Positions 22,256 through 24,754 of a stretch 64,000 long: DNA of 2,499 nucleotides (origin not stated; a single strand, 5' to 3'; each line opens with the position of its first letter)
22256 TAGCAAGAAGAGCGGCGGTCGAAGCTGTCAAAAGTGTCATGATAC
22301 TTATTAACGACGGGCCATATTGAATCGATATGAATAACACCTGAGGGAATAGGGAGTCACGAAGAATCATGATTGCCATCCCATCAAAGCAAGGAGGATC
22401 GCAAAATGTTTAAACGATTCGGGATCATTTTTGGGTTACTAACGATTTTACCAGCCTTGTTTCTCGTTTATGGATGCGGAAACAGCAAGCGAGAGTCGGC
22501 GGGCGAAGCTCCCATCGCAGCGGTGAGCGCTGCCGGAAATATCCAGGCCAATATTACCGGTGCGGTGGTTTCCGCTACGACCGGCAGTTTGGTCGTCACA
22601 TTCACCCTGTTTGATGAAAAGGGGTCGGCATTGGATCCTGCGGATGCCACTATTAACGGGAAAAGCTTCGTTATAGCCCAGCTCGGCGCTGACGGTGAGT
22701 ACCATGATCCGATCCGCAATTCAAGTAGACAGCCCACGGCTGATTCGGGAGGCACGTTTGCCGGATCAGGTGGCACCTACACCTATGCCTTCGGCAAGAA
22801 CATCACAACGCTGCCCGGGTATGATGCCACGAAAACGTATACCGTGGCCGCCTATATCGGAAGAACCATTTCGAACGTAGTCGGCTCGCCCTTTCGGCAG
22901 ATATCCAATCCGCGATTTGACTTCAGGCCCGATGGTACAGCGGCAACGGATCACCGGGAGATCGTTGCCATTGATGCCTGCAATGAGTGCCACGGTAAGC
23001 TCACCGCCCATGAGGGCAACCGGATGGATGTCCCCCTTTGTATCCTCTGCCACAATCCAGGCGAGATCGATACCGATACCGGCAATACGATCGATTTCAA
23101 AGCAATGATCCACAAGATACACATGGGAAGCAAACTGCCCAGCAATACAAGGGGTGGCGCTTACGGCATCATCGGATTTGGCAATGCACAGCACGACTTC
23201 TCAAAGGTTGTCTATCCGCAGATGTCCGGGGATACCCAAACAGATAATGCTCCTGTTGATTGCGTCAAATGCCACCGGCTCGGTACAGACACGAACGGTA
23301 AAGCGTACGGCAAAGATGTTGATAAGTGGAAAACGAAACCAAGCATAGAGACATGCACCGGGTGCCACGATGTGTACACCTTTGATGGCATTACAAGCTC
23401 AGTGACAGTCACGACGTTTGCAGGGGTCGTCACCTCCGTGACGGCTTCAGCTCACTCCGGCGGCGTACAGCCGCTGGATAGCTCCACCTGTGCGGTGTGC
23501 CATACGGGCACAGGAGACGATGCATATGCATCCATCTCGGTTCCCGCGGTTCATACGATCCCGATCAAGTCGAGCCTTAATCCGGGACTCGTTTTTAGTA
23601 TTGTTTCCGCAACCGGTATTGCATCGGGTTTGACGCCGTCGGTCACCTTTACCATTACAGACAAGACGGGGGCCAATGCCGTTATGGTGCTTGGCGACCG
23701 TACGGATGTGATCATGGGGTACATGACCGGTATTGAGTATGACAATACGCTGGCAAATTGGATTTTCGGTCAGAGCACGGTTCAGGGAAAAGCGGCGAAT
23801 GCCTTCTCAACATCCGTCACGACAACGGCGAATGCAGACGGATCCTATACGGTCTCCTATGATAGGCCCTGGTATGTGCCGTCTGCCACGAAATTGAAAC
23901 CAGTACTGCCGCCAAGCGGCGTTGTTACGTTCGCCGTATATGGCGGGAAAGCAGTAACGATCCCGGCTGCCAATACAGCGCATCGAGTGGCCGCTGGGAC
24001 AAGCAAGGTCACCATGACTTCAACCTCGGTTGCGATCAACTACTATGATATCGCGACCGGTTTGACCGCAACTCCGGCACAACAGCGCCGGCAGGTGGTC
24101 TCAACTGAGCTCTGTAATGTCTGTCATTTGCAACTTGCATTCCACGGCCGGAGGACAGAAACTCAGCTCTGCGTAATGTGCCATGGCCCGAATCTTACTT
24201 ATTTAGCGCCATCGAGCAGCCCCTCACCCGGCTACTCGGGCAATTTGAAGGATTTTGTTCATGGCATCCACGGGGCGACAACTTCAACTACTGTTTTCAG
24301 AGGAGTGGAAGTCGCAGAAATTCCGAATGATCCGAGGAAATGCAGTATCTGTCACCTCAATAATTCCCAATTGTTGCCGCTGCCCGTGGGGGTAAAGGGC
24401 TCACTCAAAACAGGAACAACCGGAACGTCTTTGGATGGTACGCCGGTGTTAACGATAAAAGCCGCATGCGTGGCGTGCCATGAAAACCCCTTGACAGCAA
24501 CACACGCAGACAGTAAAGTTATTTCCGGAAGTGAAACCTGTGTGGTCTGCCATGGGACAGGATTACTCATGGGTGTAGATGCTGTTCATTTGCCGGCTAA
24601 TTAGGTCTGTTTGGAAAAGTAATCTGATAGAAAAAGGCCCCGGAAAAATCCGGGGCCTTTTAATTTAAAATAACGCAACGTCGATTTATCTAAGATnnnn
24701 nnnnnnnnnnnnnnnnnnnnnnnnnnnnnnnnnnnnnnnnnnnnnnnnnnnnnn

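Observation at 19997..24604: Porin, nonaheme and lipoprotein-decaheme cluster: a hybrid Geobacter-order, Shewanella-architecture extracellular electron conduit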

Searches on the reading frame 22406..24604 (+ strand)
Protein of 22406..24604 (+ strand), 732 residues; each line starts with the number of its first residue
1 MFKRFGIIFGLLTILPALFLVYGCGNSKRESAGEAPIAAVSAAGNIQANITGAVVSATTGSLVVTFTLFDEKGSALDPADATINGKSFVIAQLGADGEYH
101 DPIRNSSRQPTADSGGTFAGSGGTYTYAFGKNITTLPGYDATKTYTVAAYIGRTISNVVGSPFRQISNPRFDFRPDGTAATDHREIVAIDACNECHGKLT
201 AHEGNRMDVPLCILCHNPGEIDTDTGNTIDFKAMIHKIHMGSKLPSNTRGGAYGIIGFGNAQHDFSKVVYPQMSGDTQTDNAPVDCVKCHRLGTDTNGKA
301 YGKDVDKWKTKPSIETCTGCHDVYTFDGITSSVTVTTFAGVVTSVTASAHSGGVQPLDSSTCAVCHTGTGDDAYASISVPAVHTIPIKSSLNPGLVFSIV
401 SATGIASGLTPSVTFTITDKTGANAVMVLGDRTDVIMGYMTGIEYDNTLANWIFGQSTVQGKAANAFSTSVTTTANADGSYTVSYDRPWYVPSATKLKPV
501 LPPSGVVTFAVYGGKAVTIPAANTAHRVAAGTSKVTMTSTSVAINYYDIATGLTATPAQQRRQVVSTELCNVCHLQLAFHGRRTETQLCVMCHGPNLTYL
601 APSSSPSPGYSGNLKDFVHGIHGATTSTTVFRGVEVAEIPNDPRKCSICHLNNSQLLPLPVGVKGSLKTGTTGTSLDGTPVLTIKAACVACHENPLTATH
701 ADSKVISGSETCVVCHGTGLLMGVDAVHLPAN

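Call 3: search_protein_families(library=ncbifam, proteins=[window:22406-24604:+], max_evalue=1)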
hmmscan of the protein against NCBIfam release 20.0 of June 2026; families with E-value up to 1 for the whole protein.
window:22406-24604:+ (732 aa): 8 families
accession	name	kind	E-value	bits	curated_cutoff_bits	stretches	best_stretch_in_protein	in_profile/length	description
TIGR03507.1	decahem_SO1788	subfamily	2e-109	366.9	209.3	1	56-728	2-672/672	OmcA/MtrC family decaheme c-type cytochrome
TIGR03153.1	cytochr_NrfH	equivalog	0.00022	21.3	134.2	1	684-716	101-133/138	cytochrome c nitrite reductase small subunit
TIGR03508.1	decahem_SO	subfamily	0.00097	18.7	192.2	1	680-717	138-175/258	DmsE family decaheme c-type cytochrome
TIGR01904.2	GSu_C4xC__C2xCH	domain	0.0014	18.4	27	1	279-326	17-61/73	CxxxxCH/CxxCH domain c-type cytochrome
TIGR03146.1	cyt_nit_nrfB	equivalog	0.0025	18.1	166.6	1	282-367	10-92/145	cytochrome c nitrite reductase pentaheme subunit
NF045713.1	CxxCH_16_HmcA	equivalog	0.07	11.7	400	1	186-243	108-166/541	sulfate respiration complex hexadecaheme cytochrome HmcA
NF009365.1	PRK12722.1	equivalog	0.18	11.6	216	1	185-219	127-161/170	flagellar transcriptional regulator FlhC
TIGR03981.2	SAM_quin_mod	hypoth_equivalog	0.28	10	340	0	340-382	258-302/411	His-Xaa-Ser system-associated MauG-like protein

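Call 4: search_protein_families(library=pfam, proteins=[window:22406-24604:+], max_evalue=1)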
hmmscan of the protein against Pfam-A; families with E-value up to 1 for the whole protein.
window:22406-24604:+ (732 aa): 7 families
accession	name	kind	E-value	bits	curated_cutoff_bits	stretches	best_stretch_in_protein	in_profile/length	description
PF22113.1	Mtrc-MtrF_II-IV_dom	-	1.8e-50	171.3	30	2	184-369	1-166/176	Outer membrane cytochrome MtrC/MtrF-like, domains II/IV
PF14522.11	Cytochrome_C7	-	1.5e-07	31.6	24.8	2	275-367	5-67/67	Cytochrome c7 and related cytochrome c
PF14537.11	Cytochrom_c3_2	-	1.1e-06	29.5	25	3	191-240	8-55/79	Cytochrome c3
PF17302.8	DUF5351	-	0.025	15.3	27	1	707-719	15-27/29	Family of unknown function (DUF5351)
PF09699.15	Paired_CXXCH_1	-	0.037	14.2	20.6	2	285-322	8-37/41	Doubled CXXCH motif (Paired_CXXCH_1)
PF02085.21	Cytochrom_CIII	-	0.46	11.3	22.9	1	182-237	24-71/101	Class III cytochrome C family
PF05280.16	FlhC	-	1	9.6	27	1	185-219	130-164/173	Flagellar transcriptional activator (FlhC)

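Call 7: find_homologous_proteins(query=window:22406-24604:+)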
Query window:22406-24604:+ (732 aa): 134 proteins with E <= 0.001 among 8000 candidates; the best 120 are listed.
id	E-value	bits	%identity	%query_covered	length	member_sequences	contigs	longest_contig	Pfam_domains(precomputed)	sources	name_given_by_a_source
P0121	0.0e+0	1663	100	100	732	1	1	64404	PF14537.12,PF14522.12,PF22113.2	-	-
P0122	0.0e+0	1317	79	100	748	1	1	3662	PF14537.12,PF14522.12,PF22113.2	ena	-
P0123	0.0e+0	1311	79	100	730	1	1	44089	PF14537.12,PF14522.12,PF22113.2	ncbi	-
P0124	0.0e+0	1255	76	100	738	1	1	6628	PF14537.12,PF14522.12,PF22113.2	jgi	jgi:OmcA/MtrC family decaheme c-type cytochrome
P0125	0.0e+0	1201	72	100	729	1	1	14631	PF14537.12,PF14522.12,PF22113.2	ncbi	-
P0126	0.0e+0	1063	64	100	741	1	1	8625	PF14537.12,PF14522.12,PF22113.2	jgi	jgi:OmcA/MtrC family decaheme c-type cytochrome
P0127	0.0e+0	1035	63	100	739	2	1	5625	PF14537.12,PF14522.12,PF22113.2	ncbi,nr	ncbi:MAG TPA: OmcA/MtrC family decaheme c-type cytochrome [Nitrospirota bacterium]|nr:OmcA/MtrC fami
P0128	1.4e-213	729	50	99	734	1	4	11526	PF14537.12,PF02085.22,PF14522.12,PF22113.2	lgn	-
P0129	9.8e-208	710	50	100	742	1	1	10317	PF14537.12,PF02085.22,PF14522.12,PF22113.2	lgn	-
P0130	5.0e-170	585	47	95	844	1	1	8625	PF14537.12,PF02085.22,PF14522.12,PF22113.2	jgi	jgi:OmcA/MtrC family decaheme c-type cytochrome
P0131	4.9e-163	562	46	94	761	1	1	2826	PF09699.16,PF14537.12,PF14522.12,PF22113.2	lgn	-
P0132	5.8e-163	562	43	99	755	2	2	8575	PF14537.12,PF02085.22,PF14522.12,PF22113.2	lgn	-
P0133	3.4e-144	500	40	100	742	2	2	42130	PF09699.16,PF02085.22,PF14522.12,PF22113.2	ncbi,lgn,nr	ncbi:MAG: OmcA/MtrC family decaheme c-type cytochrome [Nitrospirae bacterium]|nr:OmcA/MtrC family de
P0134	1.9e-143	498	40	100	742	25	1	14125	PF09699.16,PF02085.22,PF14522.12,PF22113.2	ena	-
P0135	1.8e-142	494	40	100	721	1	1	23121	PF09699.16,PF14537.12,PF02085.22,PF14522.12,PF22113.2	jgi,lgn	jgi:OmcA/MtrC family decaheme c-type cytochrome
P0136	2.0e-141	491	41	98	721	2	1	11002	PF14537.12,PF14522.12,PF22113.2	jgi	jgi:OmcA/MtrC family decaheme c-type cytochrome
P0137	1.1e-140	488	41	98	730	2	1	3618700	PF09699.16,PF14537.12,PF14522.12,PF22113.2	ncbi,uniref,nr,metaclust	ncbi:OmcA/MtrC family decaheme c-type cytochrome [Geobacter pickeringii]|uniref:Cytochrome C n=1 Tax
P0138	5.2e-139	483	40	98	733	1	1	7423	PF14537.12,PF02085.22,PF14522.12,PF22113.2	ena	-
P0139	5.4e-138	479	41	98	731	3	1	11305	PF09699.16,PF14537.12,PF02085.22,PF14522.12,PF22113.2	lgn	-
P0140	2.3e-135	471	39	97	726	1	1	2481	PF09699.16,PF14537.12,PF14522.12,PF22113.2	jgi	jgi:OmcA/MtrC family decaheme c-type cytochrome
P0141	1.9e-131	458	40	100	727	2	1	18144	PF14537.12,PF14522.12,PF22113.2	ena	-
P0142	1.1e-129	452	39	100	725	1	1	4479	PF14537.12,PF14522.12,PF22113.2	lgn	-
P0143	1.7e-126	441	38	99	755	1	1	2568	PF14537.12,PF14522.12,PF22113.2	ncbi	-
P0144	1.7e-125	438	39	98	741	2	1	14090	PF14537.12,PF14522.12,PF22113.2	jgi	-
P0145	2.6e-124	434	39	96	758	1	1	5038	PF09699.16,PF14537.12,PF14522.12,PF22113.2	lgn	-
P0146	1.6e-120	422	39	100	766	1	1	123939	PF09699.16,PF14537.12,PF14522.12,PF22113.2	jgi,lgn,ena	-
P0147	1.2e-118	416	39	99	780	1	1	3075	PF09699.16,PF14537.12,PF14522.12,PF22113.2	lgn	-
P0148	9.5e-116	406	38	99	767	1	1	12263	PF09699.16,PF14537.12,PF14522.12,PF22113.2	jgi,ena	-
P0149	2.6e-114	401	37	100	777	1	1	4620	PF09699.16,PF14537.12,PF02085.22,PF14522.12,PF22113.2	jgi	jgi:OmcA/MtrC family decaheme c-type cytochrome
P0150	2.8e-112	395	37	100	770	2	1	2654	PF14537.12,PF13435.12,PF14522.12,PF22113.2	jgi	jgi:OmcA/MtrC family decaheme c-type cytochrome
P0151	2.2e-110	388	37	99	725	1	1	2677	PF14537.12,PF14522.12,PF22113.2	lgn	-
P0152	3.7e-110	387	36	98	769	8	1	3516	PF09699.16,PF14537.12,PF14522.12,PF22113.2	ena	-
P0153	1.5e-109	385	37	99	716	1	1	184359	PF14537.12,PF14522.12,PF22113.2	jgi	jgi:OmcA/MtrC family decaheme c-type cytochrome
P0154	6.8e-107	377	36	99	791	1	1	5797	PF09699.16,PF14537.12,PF14522.12,PF22113.2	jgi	jgi:OmcA/MtrC family decaheme c-type cytochrome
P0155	6.2e-105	370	35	96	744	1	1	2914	PF14537.12,PF14522.12,PF22113.2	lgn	-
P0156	7.0e-104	367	36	99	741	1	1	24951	PF14537.12,PF14522.12,PF22113.2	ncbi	-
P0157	1.4e-103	366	36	99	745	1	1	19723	PF09699.16,PF14537.12,PF22112.3,PF14522.12,PF22113.2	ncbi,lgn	-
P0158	4.8e-101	357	36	93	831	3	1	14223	PF14537.12,PF14522.12,PF22113.2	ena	-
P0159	5.8e-95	337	35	97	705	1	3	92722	PF09699.16,PF14537.12,PF14522.12,PF22113.2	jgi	jgi:OmcA/MtrC family decaheme c-type cytochrome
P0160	4.4e-92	328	35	98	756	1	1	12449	PF14537.12,PF02085.22,PF14522.12,PF22113.2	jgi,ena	-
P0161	2.3e-88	315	33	97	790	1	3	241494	PF09699.16,PF14537.12,PF14522.12,PF22113.2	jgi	jgi:OmcA/MtrC family decaheme c-type cytochrome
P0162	5.7e-87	311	37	93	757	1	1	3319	PF14537.12,PF14522.12,PF22113.2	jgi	jgi:OmcA/MtrC family decaheme c-type cytochrome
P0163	8.2e-76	274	33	91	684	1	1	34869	PF14537.12,PF02085.22,PF14522.12,PF22113.2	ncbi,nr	ncbi:MAG: OmcA/MtrC family decaheme c-type cytochrome [Acidobacteria bacterium]|nr:OmcA/MtrC family 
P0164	3.4e-72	262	33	92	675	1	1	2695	PF09699.16,PF14537.12,PF14522.12,PF22113.2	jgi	jgi:OmcA/MtrC family decaheme c-type cytochrome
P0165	9.6e-72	261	30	85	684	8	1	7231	PF09699.16,PF14537.12,PF14522.12,PF22113.2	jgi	-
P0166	9.0e-71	257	31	95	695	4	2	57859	PF09699.16,PF14537.12,PF14522.12,PF22113.2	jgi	jgi:OmcA/MtrC family decaheme c-type cytochrome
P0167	1.5e-70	257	31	93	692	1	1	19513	PF09699.16,PF14537.12,PF14522.12,PF22113.2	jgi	jgi:OmcA/MtrC family decaheme c-type cytochrome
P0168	4.5e-70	255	31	92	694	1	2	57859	PF09699.16,PF14537.12,PF14522.12,PF22113.2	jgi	jgi:OmcA/MtrC family decaheme c-type cytochrome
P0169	1.2e-69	254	31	93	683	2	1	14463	PF09699.16,PF14537.12,PF14522.12,PF22113.2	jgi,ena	-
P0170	1.6e-64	237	31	92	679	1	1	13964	PF14537.12,PF14522.12,PF22113.2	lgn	-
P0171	1.6e-64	237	32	91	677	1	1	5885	PF09699.16,PF14537.12,PF14522.12,PF22113.2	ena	-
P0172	6.3e-64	235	31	92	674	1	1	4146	PF09699.16,PF14537.12,PF14522.12,PF22113.2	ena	-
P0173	6.5e-64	235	32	92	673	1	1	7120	PF09699.16,PF14537.12,PF02085.22,PF14522.12,PF22113.2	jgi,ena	-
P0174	1.5e-63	233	30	92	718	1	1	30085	PF14522.12,PF22113.2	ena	-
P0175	1.8e-63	233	31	85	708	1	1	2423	PF14537.12,PF14522.12,PF22113.2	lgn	-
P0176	1.8e-63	233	31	92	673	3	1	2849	PF09699.16,PF14537.12,PF14522.12,PF22113.2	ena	-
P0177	3.4e-63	232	30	92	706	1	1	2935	PF09699.16,PF14537.12,PF14522.12,PF22113.2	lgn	-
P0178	2.1e-62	230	31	85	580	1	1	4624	PF09699.16,PF14537.12,PF14522.12,PF22113.2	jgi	jgi:OmcA/MtrC family decaheme c-type cytochrome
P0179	2.3e-62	229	31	93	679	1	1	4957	PF09699.16,PF14537.12,PF14522.12,PF22113.2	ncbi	-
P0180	5.4e-62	228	31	93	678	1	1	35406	PF14522.12,PF22113.2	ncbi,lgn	-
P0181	8.1e-62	228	30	93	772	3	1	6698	PF14537.12,PF14522.12,PF22113.2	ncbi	ncbi:MAG: hypothetical protein WBN41_07535 [Lysobacterales bacterium]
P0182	1.4e-61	227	29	93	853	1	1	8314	PF14522.12,PF22113.2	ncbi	-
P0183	2.5e-61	226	29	93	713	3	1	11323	PF09699.16,PF14522.12,PF22113.2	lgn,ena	-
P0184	3.4e-61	226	30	92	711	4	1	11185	PF09699.16,PF14537.12,PF13447.12,PF14522.12,PF22113.2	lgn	-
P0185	4.6e-61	225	29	99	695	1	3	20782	PF09699.16,PF14537.12,PF14522.12,PF22113.2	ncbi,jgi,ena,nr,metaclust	ncbi:MAG: hypothetical protein A3H28_08530 [Acidobacteria bacterium RIFCSPLOWO2_02_FULL_61_28]|nr:MA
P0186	6.3e-61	225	29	92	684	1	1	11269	PF09699.16,PF14537.12,PF14522.12,PF22113.2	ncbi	-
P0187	7.0e-61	225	31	91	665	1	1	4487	PF09699.16,PF14537.12,PF14522.12,PF22113.2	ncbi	-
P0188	1.2e-60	224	31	85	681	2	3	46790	PF09699.16,PF14537.12,PF14522.12,PF22113.2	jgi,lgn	jgi:OmcA/MtrC family decaheme c-type cytochrome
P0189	7.2e-60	221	31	92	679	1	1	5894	PF09699.16,PF14537.12,PF02085.22,PF14522.12,PF22113.2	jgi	jgi:OmcA/MtrC family decaheme c-type cytochrome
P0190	2.2e-59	220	29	93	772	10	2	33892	PF14537.12,PF14522.12,PF22113.2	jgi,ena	jgi:hypothetical protein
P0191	2.7e-59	219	39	34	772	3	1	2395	PF14537.12,PF14522.12,PF22113.2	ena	-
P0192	1.7e-58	217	30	92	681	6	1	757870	PF09699.16,PF14537.12,PF14522.12,PF22113.2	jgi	-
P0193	8.6e-58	214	31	92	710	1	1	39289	PF09699.16,PF14537.12,PF02085.22,PF14522.12,PF22113.2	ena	-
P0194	7.9e-57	211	29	99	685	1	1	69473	PF09699.16,PF14537.12,PF14522.12,PF22113.2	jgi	jgi:OmcA/MtrC family decaheme c-type cytochrome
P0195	4.9e-56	209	28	91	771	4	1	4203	PF14537.12,PF14522.12,PF22113.2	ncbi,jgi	ncbi:MAG: OmcA/MtrC family decaheme c-type cytochrome [Lysobacterales bacterium]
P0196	6.2e-56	208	29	93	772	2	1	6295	PF14537.12,PF14522.12,PF22113.2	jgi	-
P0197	6.4e-56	208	31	91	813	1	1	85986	PF01391.24,PF09699.16,PF14537.12,PF02085.22,PF14522.12,PF22113.2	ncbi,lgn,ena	-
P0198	1.4e-55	207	30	93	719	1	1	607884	PF14537.12,PF14522.12,PF22113.2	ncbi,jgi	ncbi:MAG TPA: OmcA/MtrC family decaheme c-type cytochrome [Kofleriaceae bacterium]|jgi:OmcA/MtrC fam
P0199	3.0e-55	206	33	91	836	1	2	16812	PF09699.16,PF14537.12,PF02368.25,PF14522.12,PF22113.2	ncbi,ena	-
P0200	6.0e-55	205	31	91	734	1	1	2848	PF09699.16,PF14537.12,PF14522.12,PF22113.2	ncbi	-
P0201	2.6e-53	200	30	92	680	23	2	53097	PF09699.16,PF14537.12,PF14522.12,PF22113.2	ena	-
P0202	3.3e-53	199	31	95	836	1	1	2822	PF09699.16,PF14537.12,PF02368.25,PF14522.12,PF22113.2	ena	-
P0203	5.0e-53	199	28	96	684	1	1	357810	PF09699.16,PF14537.12,PF14522.12,PF22113.2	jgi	jgi:OmcA/MtrC family decaheme c-type cytochrome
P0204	6.0e-53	198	30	92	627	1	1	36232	PF09699.16,PF14537.12,PF14522.12,PF22113.2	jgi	jgi:OmcA/MtrC family decaheme c-type cytochrome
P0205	1.3e-52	197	30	85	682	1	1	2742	PF09699.16,PF14537.12,PF14522.12,PF22113.2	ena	-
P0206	2.8e-52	196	28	93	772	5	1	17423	PF14522.12,PF22113.2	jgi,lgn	-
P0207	3.2e-52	196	28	97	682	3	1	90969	PF09699.16,PF14537.12,PF14522.12,PF22113.2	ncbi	-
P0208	5.4e-52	195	29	93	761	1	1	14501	PF09699.16,PF14537.12,PF02368.25,PF14522.12,PF22113.2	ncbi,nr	ncbi:MAG: OmcA/MtrC family decaheme c-type cytochrome [Candidatus Hydrogenedentes bacterium]|nr:OmcA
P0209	7.7e-52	195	33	91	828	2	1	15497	PF09699.16,PF14537.12,PF02368.25,PF14522.12,PF22113.2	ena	-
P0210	8.3e-52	195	30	93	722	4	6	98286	PF09699.16,PF14537.12,PF14522.12,PF22113.2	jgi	jgi:OmcA/MtrC family decaheme c-type cytochrome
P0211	3.7e-51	192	32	77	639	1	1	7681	PF14537.12,PF14522.12,PF22113.2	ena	-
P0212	5.9e-51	192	31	85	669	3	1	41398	PF09699.16,PF14537.12,PF14522.12,PF22113.2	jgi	jgi:OmcA/MtrC family decaheme c-type cytochrome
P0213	6.0e-51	192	31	89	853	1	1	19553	PF14537.12,PF14522.12,PF22113.2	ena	-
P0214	3.6e-50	189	30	91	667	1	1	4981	PF14537.12,PF02085.22,PF14522.12,PF22113.2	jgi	jgi:OmcA/MtrC family decaheme c-type cytochrome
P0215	5.2e-50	189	29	92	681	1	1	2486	PF09699.16,PF14537.12,PF14522.12,PF22113.2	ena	-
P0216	6.4e-50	188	30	95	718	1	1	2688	PF09699.16,PF14537.12,PF14522.12,PF22113.2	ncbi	-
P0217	7.9e-50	188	30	95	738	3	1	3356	PF01391.24,PF14537.12,PF14522.12,PF22113.2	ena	-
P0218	8.4e-50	188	29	92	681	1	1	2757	PF09699.16,PF14537.12,PF14522.12,PF22113.2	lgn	-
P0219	1.2e-49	187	29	92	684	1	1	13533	PF09699.16,PF14522.12,PF22113.2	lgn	-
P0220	1.7e-49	187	30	98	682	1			PF09699.16,PF14537.12,PF14522.12,PF22113.2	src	-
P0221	7.0e-49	185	30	95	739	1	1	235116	PF09699.16,PF14537.12,PF14522.12,PF22113.2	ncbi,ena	-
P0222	1.2e-48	184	29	83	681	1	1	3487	PF09699.16,PF14537.12,PF14522.12,PF22113.2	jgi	jgi:OmcA/MtrC family decaheme c-type cytochrome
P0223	1.5e-47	180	29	92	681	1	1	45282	PF09699.16,PF14537.12,PF14522.12,PF22113.2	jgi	jgi:OmcA/MtrC family decaheme c-type cytochrome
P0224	3.9e-47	179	28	85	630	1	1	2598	PF09699.16,PF14537.12,PF14522.12,PF22113.2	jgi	jgi:OmcA/MtrC family decaheme c-type cytochrome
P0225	1.0e-46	178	29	97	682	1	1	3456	PF09699.16,PF14537.12,PF14522.12,PF22113.2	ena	-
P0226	1.7e-45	174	31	84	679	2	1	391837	PF09699.16,PF14537.12,PF02085.22,PF14522.12,PF22113.2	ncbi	ncbi:MAG: OmcA/MtrC family decaheme c-type cytochrome [Myxococcaceae bacterium]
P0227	9.7e-44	168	29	98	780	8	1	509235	PF09699.16,PF14537.12,PF14522.12,PF22113.2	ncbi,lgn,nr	ncbi:MAG: cytochrome c [Deltaproteobacteria bacterium]|nr:MAG: cytochrome c [Deltaproteobacteria bac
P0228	2.4e-39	153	39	34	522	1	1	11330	PF22113.2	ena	-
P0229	1.2e-38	151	29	95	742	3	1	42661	PF14537.12,PF14522.12,PF22113.2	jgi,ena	-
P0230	3.0e-37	147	27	74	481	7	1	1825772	PF09699.16,PF14537.12,PF14522.12,PF22113.2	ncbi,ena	-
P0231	2.4e-32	130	25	83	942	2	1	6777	PF09699.16,PF14537.12,PF22112.3,PF14522.12,PF22113.2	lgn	-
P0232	3.0e-32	130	28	94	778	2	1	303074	PF09699.16,PF14537.12,PF22112.3,PF02085.22,PF14522.12,PF22113.2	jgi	jgi:OmcA/MtrC family decaheme c-type cytochrome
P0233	7.0e-30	122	26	86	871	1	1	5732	PF09699.16,PF14537.12,PF22112.3,PF14522.12,PF22113.2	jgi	jgi:OmcA/MtrC family decaheme c-type cytochrome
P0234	4.1e-29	120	28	83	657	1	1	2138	PF09699.16,PF02085.22,PF14522.12,PF22113.2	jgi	jgi:OmcA/MtrC family decaheme c-type cytochrome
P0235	5.5e-28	116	31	46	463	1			PF14522.12,PF22113.2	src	-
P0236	2.1e-27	114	29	41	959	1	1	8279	PF09699.16,PF14537.12,PF14522.12,PF22113.2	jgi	jgi:hypothetical protein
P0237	3.1e-25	107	25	99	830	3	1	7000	PF14537.12,PF03264.20,PF14522.12,PF22113.2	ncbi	-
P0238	7.1e-25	106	26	77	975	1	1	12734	PF14537.12,PF14522.12,PF22113.2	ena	-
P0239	1.7e-23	101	26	50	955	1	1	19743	PF09699.16,PF14537.12,PF14522.12,PF22113.2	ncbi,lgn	-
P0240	4.9e-23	100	31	46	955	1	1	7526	PF09699.16,PF14537.12,PF22112.3,PF14522.12,PF22113.2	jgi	-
